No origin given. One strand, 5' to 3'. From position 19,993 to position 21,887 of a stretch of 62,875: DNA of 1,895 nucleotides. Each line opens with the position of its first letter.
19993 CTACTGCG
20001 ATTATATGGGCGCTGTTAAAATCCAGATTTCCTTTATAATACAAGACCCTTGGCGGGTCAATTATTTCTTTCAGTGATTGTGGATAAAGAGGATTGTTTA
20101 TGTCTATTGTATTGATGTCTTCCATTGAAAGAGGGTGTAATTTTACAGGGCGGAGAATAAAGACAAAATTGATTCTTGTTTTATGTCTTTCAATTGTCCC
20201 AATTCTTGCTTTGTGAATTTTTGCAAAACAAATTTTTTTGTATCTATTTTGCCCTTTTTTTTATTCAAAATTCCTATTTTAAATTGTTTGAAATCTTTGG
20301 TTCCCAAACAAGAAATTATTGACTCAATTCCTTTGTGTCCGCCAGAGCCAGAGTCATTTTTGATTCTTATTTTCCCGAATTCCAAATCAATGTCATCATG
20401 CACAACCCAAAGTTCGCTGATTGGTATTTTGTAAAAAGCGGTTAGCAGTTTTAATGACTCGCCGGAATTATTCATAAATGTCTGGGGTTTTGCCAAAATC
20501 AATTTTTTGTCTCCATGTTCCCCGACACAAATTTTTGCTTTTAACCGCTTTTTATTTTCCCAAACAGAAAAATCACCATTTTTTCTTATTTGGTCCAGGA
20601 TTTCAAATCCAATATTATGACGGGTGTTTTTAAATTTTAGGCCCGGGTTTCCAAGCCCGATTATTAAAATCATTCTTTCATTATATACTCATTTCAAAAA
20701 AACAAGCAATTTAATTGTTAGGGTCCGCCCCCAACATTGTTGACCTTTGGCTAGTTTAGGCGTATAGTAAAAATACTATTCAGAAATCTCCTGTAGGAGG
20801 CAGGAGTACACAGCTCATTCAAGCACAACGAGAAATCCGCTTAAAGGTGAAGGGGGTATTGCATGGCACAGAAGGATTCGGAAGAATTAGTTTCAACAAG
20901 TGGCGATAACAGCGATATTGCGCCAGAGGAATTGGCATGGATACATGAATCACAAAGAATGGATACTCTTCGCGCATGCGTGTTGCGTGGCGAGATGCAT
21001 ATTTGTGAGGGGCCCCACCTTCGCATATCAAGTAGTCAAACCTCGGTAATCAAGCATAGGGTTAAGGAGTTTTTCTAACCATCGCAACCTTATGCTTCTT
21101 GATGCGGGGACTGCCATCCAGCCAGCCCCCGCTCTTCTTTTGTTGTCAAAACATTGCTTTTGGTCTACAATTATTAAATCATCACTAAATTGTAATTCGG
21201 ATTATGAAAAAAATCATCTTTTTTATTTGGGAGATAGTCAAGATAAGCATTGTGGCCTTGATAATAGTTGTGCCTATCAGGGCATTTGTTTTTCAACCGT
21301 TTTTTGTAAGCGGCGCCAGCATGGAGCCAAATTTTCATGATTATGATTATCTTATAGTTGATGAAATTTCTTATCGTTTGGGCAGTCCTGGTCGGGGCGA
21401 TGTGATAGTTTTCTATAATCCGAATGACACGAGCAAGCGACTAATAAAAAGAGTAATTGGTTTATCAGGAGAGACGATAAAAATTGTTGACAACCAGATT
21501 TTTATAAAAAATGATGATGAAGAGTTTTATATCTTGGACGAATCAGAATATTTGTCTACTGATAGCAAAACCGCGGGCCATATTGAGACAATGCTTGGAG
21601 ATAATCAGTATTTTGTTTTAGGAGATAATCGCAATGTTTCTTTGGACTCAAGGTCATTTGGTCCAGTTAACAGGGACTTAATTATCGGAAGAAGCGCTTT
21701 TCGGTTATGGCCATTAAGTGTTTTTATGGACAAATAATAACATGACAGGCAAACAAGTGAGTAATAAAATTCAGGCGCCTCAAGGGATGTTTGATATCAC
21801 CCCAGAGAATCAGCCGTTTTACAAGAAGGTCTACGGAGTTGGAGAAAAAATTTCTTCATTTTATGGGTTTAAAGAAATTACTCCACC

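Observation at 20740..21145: Unclassified ~370-nt GC-elevated unit bounded by a promoter and a terminator, between pth and lepB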

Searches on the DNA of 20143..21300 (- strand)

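Call 4: search_rna_families(source=window, start=20600, end=21300, threshold=evalue, max_evalue=10, show_alignments=4)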
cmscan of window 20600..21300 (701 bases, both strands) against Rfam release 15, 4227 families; matches with E-value up to 10: 8.
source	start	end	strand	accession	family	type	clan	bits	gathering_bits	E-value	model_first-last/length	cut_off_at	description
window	20629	20668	-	RF03138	S16-Flavobacteria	Cis-reg; leader;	-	23.9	35.7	4.4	1-35/35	no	S16-Flavobacteria ribosomal protein leader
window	20655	20725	+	RF01158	SNORD108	Gene; snRNA; snoRNA; CD-box;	-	15.7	46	5.4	1-71/71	no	Small nucleolar RNA SNORD108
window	20696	20776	-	RF01489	sbrA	Gene; sRNA;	-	14.3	45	6.1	1-71/71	no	Listeria sRNA sbrA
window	20872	21010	+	RF01964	RMST_3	Gene; lncRNA;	-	13.9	55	7.3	1-109/109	no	Rhabdomyosarcoma 2 associated transcript conserved region 3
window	20626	20678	+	RF01394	isrK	Gene; sRNA;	-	13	50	3.8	1-77/77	no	isrK Hfq binding RNA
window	20644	20659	-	RF01394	isrK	Gene; sRNA;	-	12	50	6.9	21-36/77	no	isrK Hfq binding RNA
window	20644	20659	-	RF03163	c4-a1b1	Gene; antisense;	CL00128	11.4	46.7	6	34-49/53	no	a1, b1 targets of C4 antisense RNA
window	20610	20663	+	RF03163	c4-a1b1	Gene; antisense;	CL00128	11.1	46.7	7.5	1-53/53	no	a1, b1 targets of C4 antisense RNA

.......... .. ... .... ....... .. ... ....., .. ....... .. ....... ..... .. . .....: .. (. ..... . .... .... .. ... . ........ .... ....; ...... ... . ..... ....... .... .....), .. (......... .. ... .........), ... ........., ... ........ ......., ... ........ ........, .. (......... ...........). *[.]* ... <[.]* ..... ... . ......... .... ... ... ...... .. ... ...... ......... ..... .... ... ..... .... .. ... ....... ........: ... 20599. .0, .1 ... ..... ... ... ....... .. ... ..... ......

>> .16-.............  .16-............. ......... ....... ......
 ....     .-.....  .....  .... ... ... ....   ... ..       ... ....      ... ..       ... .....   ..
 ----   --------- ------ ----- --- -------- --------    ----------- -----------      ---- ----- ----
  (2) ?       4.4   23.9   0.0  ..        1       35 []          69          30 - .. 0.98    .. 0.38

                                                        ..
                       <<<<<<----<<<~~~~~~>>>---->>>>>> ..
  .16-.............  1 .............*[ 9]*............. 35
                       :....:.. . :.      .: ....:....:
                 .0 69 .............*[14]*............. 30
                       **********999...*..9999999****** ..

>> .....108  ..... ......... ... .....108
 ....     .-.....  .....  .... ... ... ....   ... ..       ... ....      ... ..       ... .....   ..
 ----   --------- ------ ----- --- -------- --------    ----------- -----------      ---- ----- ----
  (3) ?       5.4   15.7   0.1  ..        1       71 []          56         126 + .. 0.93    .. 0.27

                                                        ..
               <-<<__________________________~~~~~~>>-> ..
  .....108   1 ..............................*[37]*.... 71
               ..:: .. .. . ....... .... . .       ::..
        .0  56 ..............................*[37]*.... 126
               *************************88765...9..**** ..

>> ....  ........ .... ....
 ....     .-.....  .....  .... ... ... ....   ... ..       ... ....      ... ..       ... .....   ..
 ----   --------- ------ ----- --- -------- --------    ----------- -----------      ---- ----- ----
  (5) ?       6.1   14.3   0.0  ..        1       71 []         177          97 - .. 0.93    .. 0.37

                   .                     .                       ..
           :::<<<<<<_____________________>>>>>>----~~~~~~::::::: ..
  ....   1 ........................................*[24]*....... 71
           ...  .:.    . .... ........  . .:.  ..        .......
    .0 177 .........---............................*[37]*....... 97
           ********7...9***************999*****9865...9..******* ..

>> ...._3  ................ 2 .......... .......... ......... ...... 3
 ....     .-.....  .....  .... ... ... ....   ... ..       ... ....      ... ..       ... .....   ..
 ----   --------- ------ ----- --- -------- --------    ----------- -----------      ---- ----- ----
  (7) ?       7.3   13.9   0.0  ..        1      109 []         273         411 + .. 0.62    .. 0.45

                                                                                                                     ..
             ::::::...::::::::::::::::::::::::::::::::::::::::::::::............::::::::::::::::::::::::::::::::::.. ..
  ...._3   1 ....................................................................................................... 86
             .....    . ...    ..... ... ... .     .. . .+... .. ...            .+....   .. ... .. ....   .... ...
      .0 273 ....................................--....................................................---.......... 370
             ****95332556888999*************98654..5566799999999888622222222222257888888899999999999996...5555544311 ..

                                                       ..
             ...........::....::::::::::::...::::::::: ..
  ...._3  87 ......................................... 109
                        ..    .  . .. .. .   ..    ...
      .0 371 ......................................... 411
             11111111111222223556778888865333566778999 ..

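Call 86: search_rna_families(sources=[L001, L093, L095, L097, L099, L084], threshold=evalue, max_evalue=1)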
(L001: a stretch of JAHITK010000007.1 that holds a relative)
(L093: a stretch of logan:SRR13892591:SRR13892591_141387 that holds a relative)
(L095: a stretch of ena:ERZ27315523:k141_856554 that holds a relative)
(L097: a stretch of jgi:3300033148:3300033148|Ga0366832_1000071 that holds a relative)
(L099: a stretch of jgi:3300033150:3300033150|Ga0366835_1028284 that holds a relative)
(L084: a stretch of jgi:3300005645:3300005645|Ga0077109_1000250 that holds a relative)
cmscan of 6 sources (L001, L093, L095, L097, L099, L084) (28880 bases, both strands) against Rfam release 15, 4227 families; matches with E-value up to 1: 0.
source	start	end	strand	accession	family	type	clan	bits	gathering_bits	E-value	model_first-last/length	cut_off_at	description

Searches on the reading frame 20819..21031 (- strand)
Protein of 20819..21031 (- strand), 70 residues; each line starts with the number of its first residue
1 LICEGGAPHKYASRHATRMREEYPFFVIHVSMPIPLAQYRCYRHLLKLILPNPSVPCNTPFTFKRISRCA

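Call 10: search_protein_families(library=pfam, proteins=[window:20819-21031:-], max_evalue=1)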
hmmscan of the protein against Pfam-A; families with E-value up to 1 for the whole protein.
window:20819-21031:- (70 aa): 0 families

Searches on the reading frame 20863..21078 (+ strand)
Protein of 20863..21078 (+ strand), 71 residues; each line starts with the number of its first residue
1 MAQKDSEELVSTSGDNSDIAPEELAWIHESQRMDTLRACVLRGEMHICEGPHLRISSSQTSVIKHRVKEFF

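Call 10: search_protein_families(library=pfam, proteins=[window:20863-21078:+], max_evalue=1)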
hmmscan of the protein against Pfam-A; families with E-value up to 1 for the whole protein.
window:20863-21078:+ (71 aa): 0 families

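Call 12: find_encoding_contigs(protein=window:20863-21078:+, flank=3000)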
Protein window:20863-21078:+ (71 aa): 3 contigs read that carry it; 2 places shown.
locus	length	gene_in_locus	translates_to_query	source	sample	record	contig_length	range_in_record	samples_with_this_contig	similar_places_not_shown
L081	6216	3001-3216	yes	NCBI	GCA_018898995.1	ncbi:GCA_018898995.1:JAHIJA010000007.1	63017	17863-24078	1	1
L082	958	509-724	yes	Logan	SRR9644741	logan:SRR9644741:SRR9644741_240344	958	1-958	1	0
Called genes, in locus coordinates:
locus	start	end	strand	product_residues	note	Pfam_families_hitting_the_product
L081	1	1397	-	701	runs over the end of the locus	-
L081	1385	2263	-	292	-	PF02481:DNA_processg_A, PF17782:WHD_DprA (weak)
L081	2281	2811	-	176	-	PF01195:Pept_tRNA_hydro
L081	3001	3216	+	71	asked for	-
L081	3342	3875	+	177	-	PF10502:Peptidase_S26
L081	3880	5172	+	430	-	PF13393:tRNA-synt_His, PF00152:tRNA-synt_2 (faint), PF00587:tRNA-synt_2b, PF03129:HGTP_anticodon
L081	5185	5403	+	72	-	-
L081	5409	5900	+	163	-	PF09424:YqeY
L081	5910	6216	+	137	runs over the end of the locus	PF02130:YbeY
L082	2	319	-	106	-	?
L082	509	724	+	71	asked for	-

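Call 16: find_homologous_proteins(query=window:20863-21075:+, max_evalue=10)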
Query window:20863-21075:+ (71 aa): 1 proteins with E <= 10 among 1 candidates.
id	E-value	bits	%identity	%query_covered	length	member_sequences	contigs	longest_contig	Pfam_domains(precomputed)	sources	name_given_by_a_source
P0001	4.7e-40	151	100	100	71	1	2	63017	-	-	-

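Call 20: find_related_loci(query=A2, collection=metagenome_contigs, flank=2500)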
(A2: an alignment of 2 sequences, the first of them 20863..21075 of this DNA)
Query A2 (71 aa) in metagenome_contigs; peptide patterns used: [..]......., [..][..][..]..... (x = any residue, [..] = any of these).
247 stretches matched a pattern; 1 encode a relative of the query (tblastn E <= 1e-3); 1 distinct loci.
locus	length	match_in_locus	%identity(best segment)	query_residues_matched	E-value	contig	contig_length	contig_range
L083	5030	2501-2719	47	1-71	6e-18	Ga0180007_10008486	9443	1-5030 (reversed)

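Call 27: search_protein_representatives(protein=window:20863-21075:+)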
Query: 71 residues. Proteins with E-value up to 0.001 (for the whole library): 2; up to 1e-10: 1; up to 1e-30: 1. The best 2 are listed.
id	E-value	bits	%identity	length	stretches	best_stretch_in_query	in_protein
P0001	1.5e-40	150.9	100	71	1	1-71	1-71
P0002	2.4e-04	36.8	41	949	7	31-52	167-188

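Call 44: find_homologous_proteins(query=A3, max_evalue=1)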
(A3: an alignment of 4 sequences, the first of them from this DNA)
Query A3 (4 sequences) (71 aa, profile of the alignment): 2 proteins with E <= 1 among 937 candidates.
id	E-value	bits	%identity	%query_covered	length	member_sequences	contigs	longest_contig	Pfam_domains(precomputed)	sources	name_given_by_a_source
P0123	7.6e-24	101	-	-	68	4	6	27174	-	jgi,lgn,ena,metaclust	metaclust:\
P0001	2.6e-18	84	100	100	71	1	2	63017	-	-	-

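Call 46: list_cluster_members(proteins=[P0123])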
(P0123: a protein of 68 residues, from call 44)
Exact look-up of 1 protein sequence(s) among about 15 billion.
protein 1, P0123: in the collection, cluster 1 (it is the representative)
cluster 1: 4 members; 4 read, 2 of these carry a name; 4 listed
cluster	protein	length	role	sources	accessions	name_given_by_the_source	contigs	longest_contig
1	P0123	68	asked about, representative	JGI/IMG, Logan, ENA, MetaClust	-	\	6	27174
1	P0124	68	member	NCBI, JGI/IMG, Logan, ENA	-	hypothetical protein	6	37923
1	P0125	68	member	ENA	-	-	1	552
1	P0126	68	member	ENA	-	-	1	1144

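Call 58: search_protein_families(library=pfam, alignment_id=A4, max_evalue=10)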
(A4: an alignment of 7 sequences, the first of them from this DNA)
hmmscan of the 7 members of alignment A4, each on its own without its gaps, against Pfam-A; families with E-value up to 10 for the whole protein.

A. member 1, seq(71 aa): 0 families

B. families by the number of members that match (of 7 scanned): 0 families

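Call 59: search_solved_structures(query=A4, max_evalue=10)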
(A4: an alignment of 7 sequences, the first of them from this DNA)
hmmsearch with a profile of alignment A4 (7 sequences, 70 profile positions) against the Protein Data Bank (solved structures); distinct sequences matched with E-value up to 10: 0.

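Call 63: search_protein_families(library=ncbifam, alignment_id=A4, max_evalue=10)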
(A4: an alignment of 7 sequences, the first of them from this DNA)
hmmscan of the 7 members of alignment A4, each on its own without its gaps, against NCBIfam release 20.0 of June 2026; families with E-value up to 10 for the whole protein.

A. member 1, seq(71 aa): 1 family
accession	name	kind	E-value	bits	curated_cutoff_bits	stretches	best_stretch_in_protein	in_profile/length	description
NF007303.0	PRK09783.1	subfamily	0.14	10.5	390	1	4-61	342-399/414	copper/silver efflux system membrane fusion protein CusB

B. families by the number of members that match (of 7 scanned): 1 family
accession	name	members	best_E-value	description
NF007303.0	PRK09783.1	1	0.14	copper/silver efflux system membrane fusion protein CusB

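Call 64: search_protein_families(library=phrogs, alignment_id=A4, max_evalue=1)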
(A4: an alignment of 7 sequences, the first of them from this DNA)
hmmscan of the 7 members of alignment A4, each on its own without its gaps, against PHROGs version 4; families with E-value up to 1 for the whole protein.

A. member 1, seq(71 aa): 0 families

B. families by the number of members that match (of 7 scanned): 2 families
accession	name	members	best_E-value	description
phrog_22139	-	1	0.12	-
phrog_1159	-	1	0.22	-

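Call 71: predict_structure(protein=window:20863-21075:+)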
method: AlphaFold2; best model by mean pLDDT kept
length: 71 residues; sequences in the alignment: 1
mean_pLDDT: 54.2   pTM: 0.30
mean pLDDT of the five models: 54.2, 54.1, 50.5, 48.1, 42.8
residues with pLDDT >= 90: 0; 70-90: 0; 50-70: 49; < 50: 22
segments of 3 or more residues with pLDDT < 50: 14-26, 52-54
pLDDT, mean of each block of 10 residues (from residue 1): 56 48 50 64 57 52 55 44
secondary structure, 60 per line:
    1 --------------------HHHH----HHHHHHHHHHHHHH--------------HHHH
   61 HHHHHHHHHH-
elements in order: H21-24 H29-42 H57-70

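Call 72: predict_structure(protein=P0123)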
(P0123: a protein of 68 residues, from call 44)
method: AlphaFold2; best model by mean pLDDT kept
length: 68 residues; sequences in the alignment: 1
mean_pLDDT: 67.7   pTM: 0.34
mean pLDDT of the five models: 67.7, 57.8, 46.7, 45.7, 42.8
residues with pLDDT >= 90: 0; 70-90: 29; 50-70: 34; < 50: 5
segments of 3 or more residues with pLDDT < 50: none
pLDDT, mean of each block of 10 residues (from residue 1): 83 82 74 66 55 54 56
secondary structure, 60 per line:
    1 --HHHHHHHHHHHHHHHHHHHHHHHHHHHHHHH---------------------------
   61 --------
elements in order: H3-33

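Call 96: search_protein_families(library=padloc, alignment_id=A4, max_evalue=1)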
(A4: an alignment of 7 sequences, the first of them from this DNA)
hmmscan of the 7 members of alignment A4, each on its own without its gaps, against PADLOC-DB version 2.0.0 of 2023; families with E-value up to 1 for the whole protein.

A. member 1, seq(71 aa): 0 families

B. families by the number of members that match (of 7 scanned): 0 families

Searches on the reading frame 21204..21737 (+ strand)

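Call 10: search_protein_families(library=pfam, proteins=[window:21204-21737:+], max_evalue=1)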
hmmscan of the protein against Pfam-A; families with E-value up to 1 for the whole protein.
window:21204-21737:+ (177 aa): 3 families
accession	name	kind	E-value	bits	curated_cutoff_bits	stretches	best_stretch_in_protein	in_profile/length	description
PF10502.14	Peptidase_S26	-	3e-44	151.4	22.9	1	9-169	2-168/168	Signal peptidase, peptidase S26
PF00717.28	Peptidase_S24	-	0.00018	21.6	23.3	1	34-94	39-91/116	Peptidase S24-like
PF20230.4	DUF6588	-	0.16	11.5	27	1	91-135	72-116/319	Family of unknown function (DUF6588)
